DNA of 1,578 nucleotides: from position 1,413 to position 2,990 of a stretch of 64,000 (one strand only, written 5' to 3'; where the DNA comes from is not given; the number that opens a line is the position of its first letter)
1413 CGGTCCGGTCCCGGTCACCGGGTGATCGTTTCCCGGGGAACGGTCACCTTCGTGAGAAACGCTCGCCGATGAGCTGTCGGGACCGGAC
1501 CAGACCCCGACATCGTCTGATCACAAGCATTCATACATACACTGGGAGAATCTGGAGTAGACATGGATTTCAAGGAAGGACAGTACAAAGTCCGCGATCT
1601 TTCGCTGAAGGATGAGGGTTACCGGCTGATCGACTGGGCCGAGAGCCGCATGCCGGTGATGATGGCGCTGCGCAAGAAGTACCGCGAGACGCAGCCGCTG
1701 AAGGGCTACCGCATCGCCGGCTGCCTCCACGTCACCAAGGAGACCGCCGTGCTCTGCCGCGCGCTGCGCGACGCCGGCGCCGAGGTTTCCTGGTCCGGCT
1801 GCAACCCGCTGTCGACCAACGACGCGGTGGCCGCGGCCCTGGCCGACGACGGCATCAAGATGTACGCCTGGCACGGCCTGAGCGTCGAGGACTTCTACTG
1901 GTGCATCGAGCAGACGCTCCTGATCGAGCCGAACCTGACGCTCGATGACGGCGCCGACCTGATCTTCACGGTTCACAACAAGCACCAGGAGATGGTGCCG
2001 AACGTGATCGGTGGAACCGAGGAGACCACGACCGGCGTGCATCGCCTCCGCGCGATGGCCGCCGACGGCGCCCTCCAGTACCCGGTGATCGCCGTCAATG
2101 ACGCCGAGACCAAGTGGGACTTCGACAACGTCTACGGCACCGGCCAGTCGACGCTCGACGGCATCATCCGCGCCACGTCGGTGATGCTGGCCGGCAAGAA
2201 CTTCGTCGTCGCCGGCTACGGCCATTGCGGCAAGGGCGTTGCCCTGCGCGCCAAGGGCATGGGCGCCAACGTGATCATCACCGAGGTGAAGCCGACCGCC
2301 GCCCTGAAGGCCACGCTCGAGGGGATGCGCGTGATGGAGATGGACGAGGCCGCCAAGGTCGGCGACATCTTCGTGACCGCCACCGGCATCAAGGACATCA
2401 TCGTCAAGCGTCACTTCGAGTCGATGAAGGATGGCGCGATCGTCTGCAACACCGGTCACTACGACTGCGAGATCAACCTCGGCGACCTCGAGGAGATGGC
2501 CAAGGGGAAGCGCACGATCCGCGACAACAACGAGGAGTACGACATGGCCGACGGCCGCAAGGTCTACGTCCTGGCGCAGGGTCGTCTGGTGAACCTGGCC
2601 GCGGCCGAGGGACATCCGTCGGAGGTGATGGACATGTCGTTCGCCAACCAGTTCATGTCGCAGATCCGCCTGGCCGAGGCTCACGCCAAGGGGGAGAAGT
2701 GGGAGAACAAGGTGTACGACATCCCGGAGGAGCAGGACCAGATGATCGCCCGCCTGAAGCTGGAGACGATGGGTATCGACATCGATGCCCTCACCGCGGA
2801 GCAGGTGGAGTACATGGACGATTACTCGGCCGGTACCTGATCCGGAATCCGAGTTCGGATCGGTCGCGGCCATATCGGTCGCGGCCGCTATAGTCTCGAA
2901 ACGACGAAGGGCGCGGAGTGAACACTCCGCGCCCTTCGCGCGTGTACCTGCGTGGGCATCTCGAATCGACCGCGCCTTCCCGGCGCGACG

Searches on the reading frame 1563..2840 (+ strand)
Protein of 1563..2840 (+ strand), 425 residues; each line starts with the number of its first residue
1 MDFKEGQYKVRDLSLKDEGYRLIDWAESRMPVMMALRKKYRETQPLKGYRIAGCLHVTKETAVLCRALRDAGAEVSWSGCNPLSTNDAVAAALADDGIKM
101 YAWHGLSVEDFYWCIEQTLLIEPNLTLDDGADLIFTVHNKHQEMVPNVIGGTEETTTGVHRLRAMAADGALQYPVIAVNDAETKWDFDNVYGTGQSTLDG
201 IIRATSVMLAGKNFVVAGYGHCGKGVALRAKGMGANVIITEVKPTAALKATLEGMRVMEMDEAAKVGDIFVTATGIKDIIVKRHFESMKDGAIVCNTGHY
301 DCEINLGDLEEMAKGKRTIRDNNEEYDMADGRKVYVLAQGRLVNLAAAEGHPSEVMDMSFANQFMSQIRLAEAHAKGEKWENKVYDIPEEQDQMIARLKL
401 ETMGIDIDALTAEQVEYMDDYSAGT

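Call 14: search_protein_families(library=pfam, proteins=[window:1563-2840:+], max_evalue=0.001)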
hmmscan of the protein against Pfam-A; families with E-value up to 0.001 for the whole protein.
window:1563-2840:+ (425 aa): 4 families
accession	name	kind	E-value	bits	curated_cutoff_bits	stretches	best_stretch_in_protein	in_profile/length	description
PF05221.23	AdoHcyase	-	3.5e-77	259.9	25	2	7-142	1-141/299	S-adenosyl-L-homocysteine hydrolase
PF00670.27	AdoHcyase_NAD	-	1.5e-55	188.1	27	1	189-349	1-161/162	S-adenosyl-L-homocysteine hydrolase, NAD binding domain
PF02826.25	2-Hacid_dh_C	-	1.4e-11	44.5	25.1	1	206-298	31-127/178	D-isomer specific 2-hydroxyacid dehydrogenase, NAD binding domain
PF07991.19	KARI_N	-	1.9e-06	28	20.6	1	209-273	2-67/165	Acetohydroxy acid isomeroreductase, NADPH-binding domain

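Call 64: find_homologous_proteins(query=window:1563-2840:+, max_evalue=1e-50)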
Query window:1563-2840:+ (425 aa): 8000 proteins with E <= 1e-50 among 8000 candidates; the best 120 are listed.
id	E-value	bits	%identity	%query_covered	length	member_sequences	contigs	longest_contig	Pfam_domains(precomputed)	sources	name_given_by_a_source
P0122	4.4e-286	966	100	100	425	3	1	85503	PF00670.28,PF02826.26,PF05221.24,PF07991.19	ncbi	-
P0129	5.2e-263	890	91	100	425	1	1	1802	PF00670.28,PF02826.26,PF05221.24,PF07991.19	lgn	-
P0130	9.2e-263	889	92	100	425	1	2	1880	PF00670.28,PF02826.26,PF05221.24,PF07991.19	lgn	-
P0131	2.2e-262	888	91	100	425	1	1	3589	PF00670.28,PF02826.26,PF05221.24,PF07991.19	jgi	jgi:adenosylhomocysteinase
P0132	4.4e-257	870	88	100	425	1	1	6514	PF00670.28,PF02826.26,PF05221.24,PF07991.19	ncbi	-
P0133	2.1e-256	868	89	100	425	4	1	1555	PF00670.28,PF02826.26,PF05221.24,PF07991.19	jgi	jgi:adenosylhomocysteinase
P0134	8.4e-255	863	88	100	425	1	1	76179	PF00670.28,PF02826.26,PF05221.24,PF07991.19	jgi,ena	-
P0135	1.4e-254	862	88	100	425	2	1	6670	PF00670.28,PF02826.26,PF05221.24,PF07991.19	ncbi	ncbi:MAG: adenosylhomocysteinase [Candidatus Kapaibacterium sp.]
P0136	1.9e-254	862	72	96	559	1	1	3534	PF00670.28,PF02826.26,PF05221.24,PF07991.19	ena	-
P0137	1.5e-253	859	88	100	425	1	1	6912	PF00670.28,PF02826.26,PF05221.24,PF07991.19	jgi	jgi:adenosylhomocysteinase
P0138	5.7e-253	857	88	100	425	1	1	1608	PF00670.28,PF02826.26,PF05221.24,PF07991.19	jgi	jgi:adenosylhomocysteinase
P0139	5.8e-253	857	87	100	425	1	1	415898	PF00670.28,PF02826.26,PF05221.24,PF07991.19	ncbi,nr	ncbi:MAG: S-adenosylhomocysteine hydrolase [Chlorobi bacterium]|nr:S-adenosylhomocysteine hydrolase 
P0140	1.4e-252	856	87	100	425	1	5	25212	PF00670.28,PF02826.26,PF05221.24,PF07991.19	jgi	-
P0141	2.0e-252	855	87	100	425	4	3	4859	PF00670.28,PF02826.26,PF05221.24,PF07991.19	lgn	-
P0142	4.3e-252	854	86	100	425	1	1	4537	PF00670.28,PF02826.26,PF05221.24,PF07991.19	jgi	jgi:adenosylhomocysteinase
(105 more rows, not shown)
